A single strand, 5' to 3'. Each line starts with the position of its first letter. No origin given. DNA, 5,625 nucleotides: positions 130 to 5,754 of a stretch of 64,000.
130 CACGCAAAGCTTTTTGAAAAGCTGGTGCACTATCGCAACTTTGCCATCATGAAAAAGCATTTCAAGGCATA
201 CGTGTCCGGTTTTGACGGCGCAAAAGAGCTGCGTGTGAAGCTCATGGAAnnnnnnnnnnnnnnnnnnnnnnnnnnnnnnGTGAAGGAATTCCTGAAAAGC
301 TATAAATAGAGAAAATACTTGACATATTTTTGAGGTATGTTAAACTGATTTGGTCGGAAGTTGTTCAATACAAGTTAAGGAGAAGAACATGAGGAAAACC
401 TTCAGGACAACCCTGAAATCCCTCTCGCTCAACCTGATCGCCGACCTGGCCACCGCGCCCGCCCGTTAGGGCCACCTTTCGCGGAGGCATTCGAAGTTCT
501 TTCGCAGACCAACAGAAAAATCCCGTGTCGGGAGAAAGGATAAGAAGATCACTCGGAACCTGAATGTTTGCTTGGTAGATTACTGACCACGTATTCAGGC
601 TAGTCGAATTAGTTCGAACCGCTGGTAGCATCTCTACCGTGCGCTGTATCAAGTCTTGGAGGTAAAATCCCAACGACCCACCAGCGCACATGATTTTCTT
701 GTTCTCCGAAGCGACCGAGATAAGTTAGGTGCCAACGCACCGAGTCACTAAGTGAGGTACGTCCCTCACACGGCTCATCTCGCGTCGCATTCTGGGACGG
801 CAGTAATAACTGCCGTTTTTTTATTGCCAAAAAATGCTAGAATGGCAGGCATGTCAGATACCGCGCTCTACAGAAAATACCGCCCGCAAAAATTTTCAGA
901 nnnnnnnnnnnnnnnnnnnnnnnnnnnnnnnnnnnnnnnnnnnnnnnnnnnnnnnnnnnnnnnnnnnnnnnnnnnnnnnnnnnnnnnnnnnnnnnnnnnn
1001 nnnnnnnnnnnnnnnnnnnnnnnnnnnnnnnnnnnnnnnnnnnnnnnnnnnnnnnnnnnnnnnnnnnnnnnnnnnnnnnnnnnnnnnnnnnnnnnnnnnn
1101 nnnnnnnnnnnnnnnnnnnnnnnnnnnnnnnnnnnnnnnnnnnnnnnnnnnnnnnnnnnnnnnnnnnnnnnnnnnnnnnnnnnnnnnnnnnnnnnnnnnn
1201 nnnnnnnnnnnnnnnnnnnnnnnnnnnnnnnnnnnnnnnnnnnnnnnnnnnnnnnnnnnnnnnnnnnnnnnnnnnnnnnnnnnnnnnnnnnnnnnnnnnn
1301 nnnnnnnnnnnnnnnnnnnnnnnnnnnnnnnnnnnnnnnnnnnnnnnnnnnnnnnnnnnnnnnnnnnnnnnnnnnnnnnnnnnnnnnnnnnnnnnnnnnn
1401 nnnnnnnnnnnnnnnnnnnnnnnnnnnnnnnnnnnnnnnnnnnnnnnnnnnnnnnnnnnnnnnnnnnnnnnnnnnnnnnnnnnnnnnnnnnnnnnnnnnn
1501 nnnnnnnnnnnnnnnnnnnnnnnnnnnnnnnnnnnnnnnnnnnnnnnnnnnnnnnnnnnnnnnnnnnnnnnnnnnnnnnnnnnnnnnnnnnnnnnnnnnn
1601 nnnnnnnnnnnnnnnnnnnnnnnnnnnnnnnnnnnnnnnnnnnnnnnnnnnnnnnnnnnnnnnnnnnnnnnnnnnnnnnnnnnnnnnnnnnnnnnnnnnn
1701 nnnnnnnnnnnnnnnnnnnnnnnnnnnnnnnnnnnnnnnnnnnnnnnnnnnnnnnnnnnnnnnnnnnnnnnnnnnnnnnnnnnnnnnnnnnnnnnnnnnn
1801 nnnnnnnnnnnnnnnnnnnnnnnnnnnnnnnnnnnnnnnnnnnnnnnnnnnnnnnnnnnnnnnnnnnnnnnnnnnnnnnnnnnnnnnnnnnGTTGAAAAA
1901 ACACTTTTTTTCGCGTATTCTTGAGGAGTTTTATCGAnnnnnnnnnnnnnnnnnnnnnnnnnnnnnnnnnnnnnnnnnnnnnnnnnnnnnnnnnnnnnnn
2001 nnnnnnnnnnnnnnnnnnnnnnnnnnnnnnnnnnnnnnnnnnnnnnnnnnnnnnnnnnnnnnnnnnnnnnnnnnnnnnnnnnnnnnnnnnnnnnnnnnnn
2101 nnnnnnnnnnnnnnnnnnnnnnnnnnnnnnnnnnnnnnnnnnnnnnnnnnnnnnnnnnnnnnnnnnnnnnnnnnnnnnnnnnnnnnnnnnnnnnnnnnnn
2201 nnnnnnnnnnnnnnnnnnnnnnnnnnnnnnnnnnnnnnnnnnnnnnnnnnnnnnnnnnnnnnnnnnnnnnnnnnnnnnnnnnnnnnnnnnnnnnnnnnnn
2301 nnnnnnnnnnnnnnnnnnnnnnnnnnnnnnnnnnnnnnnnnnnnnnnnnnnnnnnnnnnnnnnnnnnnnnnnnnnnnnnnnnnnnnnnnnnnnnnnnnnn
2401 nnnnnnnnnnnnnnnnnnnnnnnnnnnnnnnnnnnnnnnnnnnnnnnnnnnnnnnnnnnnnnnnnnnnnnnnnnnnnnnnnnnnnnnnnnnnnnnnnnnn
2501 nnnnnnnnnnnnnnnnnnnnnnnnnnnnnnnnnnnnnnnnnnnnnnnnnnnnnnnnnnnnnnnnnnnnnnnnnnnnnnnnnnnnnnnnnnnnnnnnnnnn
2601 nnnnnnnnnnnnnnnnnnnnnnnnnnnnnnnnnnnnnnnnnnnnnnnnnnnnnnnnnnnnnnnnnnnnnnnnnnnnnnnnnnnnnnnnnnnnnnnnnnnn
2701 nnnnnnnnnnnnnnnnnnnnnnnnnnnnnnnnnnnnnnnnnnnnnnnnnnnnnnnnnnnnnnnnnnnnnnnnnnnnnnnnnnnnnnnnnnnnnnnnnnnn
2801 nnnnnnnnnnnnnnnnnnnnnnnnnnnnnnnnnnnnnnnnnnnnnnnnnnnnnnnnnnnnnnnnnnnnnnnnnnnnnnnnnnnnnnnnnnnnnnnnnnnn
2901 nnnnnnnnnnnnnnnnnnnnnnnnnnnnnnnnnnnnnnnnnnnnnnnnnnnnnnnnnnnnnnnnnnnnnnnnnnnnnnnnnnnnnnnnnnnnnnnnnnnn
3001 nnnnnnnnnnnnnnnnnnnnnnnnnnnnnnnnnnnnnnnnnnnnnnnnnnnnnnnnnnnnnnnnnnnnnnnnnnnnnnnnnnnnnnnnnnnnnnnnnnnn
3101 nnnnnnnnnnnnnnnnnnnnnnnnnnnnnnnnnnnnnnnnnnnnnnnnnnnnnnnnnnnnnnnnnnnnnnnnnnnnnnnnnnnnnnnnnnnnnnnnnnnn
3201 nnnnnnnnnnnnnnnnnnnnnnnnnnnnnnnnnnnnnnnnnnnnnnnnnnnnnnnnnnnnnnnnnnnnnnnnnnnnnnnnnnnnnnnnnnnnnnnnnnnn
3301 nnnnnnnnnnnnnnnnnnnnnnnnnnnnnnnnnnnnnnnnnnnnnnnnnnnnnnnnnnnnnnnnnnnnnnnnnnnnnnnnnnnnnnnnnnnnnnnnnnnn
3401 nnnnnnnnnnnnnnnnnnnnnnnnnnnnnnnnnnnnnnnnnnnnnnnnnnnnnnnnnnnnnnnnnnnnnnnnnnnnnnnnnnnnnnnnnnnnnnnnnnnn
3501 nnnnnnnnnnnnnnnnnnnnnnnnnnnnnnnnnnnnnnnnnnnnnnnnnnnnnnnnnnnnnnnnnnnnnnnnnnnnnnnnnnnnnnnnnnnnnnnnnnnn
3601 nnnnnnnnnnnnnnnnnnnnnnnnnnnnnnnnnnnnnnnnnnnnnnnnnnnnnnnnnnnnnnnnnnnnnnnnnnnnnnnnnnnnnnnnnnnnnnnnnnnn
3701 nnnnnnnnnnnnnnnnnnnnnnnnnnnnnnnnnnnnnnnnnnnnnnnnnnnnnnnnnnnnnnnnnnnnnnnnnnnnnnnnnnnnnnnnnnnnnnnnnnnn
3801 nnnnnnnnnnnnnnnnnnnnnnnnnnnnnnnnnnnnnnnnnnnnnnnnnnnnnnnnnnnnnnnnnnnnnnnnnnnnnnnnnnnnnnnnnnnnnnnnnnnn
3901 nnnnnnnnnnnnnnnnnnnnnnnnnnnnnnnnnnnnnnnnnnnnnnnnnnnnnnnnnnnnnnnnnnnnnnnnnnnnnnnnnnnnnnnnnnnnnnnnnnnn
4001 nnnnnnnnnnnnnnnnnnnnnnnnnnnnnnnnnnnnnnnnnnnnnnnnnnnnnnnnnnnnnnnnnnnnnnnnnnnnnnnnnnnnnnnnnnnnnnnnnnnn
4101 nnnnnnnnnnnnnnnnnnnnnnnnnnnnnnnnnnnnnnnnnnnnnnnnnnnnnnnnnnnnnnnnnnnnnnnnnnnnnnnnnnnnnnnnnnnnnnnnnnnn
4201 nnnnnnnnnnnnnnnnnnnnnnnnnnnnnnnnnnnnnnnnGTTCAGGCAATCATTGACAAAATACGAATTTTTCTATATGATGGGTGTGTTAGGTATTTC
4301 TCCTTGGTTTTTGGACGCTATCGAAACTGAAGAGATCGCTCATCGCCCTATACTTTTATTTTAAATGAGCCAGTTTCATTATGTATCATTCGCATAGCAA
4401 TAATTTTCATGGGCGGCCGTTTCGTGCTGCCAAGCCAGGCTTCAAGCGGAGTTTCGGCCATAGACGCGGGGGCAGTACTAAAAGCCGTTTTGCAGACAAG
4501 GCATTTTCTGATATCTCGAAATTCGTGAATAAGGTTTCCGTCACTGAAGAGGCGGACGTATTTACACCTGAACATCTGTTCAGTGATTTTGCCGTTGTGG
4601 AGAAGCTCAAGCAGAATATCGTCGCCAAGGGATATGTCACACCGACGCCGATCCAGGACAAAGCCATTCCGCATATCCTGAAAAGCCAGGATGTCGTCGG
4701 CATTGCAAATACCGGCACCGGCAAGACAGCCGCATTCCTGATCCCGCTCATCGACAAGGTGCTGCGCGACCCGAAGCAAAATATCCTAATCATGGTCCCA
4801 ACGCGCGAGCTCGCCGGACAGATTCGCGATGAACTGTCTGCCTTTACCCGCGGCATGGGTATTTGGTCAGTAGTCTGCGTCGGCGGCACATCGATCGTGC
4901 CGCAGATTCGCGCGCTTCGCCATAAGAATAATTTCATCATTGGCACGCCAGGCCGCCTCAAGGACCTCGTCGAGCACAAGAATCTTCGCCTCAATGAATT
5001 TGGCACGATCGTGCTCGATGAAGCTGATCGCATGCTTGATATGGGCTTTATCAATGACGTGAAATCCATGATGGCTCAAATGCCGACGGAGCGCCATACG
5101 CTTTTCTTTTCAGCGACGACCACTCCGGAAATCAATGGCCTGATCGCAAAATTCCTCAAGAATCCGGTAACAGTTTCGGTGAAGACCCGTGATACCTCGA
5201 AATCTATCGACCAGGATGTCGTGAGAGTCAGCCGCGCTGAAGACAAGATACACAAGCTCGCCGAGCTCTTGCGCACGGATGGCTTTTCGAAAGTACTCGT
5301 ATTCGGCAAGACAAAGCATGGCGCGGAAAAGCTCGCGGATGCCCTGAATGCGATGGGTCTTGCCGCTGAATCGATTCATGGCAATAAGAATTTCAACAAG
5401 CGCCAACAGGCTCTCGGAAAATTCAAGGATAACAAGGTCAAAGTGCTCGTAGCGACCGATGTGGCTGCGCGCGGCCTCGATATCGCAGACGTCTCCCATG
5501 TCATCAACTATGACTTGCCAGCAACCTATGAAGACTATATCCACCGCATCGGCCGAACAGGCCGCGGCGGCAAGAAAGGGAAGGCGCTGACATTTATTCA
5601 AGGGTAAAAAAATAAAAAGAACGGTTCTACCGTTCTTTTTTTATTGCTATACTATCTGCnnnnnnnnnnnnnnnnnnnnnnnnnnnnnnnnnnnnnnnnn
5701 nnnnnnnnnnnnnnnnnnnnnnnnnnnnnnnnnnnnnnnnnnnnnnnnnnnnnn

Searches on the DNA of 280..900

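Call 16: search_rna_families(source=window, start=280, end=900, threshold=evalue, max_evalue=10, show_alignments=2)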
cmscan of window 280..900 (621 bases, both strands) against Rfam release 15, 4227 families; matches with E-value up to 10: 1.
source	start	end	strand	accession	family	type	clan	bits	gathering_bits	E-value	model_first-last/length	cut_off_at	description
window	772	824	+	RF02676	Esr41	Gene; sRNA;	-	14.4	102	5.3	1-74/74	no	Enterohemorrhagic E. coli sRNA 41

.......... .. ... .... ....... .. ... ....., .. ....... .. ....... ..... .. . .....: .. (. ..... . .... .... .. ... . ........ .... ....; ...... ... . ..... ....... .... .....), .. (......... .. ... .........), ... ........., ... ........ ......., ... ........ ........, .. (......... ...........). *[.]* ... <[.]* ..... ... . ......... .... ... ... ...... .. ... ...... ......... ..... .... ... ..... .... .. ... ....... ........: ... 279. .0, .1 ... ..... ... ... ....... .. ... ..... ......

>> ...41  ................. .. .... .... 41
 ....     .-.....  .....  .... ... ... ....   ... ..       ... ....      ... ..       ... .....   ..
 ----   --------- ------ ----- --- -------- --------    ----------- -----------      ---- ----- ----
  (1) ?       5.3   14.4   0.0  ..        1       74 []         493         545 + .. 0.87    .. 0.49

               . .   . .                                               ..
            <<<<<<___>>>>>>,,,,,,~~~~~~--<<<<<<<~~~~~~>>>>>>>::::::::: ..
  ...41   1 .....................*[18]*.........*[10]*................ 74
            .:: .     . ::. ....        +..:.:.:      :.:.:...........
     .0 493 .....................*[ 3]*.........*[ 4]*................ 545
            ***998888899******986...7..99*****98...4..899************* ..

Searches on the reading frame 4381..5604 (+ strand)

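Call 85: search_protein_families(library=pfam, proteins=[window:4381-5604:+], max_evalue=0.001)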
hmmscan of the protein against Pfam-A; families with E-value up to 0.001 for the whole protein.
window:4381-5604:+ (408 aa): 5 families
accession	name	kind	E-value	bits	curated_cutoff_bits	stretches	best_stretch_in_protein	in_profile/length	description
PF00270.35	DEAD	-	1.7e-45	155.2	26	1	89-250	1-163/167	DEAD/DEAH box helicase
PF00271.37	Helicase_C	-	3.3e-31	108.2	23.5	1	288-397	1-110/110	Helicase conserved C-terminal domain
PF04851.21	ResIII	-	3.6e-10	40.4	22.5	1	88-246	4-161/164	Type III restriction enzyme, res subunit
PF13245.12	AAA_19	-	2.4e-05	25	25.1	0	92-223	1-106/134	AAA domain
PF13604.12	AAA_30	-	0.00024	21.4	27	0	90-156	4-70/191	AAA domain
